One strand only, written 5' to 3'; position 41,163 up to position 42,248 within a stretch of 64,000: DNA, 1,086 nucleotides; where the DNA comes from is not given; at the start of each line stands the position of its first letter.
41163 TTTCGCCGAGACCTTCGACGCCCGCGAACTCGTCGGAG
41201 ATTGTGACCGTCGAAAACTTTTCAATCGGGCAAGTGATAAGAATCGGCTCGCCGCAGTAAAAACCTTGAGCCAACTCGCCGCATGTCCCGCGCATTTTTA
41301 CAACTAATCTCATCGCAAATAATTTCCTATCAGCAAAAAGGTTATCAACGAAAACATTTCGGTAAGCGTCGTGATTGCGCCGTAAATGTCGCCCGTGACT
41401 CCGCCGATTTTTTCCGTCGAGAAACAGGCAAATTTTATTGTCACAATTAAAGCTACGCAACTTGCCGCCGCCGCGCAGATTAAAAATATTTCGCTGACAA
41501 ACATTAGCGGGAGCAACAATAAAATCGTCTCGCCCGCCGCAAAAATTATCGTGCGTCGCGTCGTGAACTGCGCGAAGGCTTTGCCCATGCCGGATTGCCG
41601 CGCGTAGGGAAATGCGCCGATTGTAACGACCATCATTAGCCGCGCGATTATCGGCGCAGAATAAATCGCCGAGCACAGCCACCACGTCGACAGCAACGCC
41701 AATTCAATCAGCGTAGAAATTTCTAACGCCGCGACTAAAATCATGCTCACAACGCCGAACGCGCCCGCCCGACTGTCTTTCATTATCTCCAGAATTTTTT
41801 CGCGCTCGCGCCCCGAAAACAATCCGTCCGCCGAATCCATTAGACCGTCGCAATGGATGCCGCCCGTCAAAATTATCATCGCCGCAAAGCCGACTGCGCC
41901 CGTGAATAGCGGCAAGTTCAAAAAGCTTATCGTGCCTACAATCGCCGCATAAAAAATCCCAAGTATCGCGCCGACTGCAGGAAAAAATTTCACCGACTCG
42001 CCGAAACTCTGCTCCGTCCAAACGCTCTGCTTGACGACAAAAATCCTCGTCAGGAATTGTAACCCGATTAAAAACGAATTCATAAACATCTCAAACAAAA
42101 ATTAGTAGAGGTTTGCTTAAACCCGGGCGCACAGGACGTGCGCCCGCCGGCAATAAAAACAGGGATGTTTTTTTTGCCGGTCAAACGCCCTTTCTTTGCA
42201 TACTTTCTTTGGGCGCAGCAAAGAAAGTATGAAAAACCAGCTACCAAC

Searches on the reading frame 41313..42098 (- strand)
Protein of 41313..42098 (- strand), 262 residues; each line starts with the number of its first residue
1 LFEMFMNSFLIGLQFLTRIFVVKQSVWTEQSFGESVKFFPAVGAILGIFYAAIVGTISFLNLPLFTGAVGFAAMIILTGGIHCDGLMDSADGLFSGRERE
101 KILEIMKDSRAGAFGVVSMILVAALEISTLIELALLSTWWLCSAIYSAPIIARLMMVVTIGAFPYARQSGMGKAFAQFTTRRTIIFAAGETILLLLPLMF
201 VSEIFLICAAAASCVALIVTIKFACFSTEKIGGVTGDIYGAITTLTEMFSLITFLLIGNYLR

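Call 78: search_protein_families(library=pfam, proteins=[window:41313-42098:-], max_evalue=0.001)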
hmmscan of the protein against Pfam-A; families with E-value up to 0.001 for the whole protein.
window:41313-42098:- (262 aa): 1 family
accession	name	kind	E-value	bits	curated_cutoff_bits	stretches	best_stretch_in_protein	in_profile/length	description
PF02654.20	CobS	-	2.1e-51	175.5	23.2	1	13-251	2-206/207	Cobalamin-5-phosphate synthase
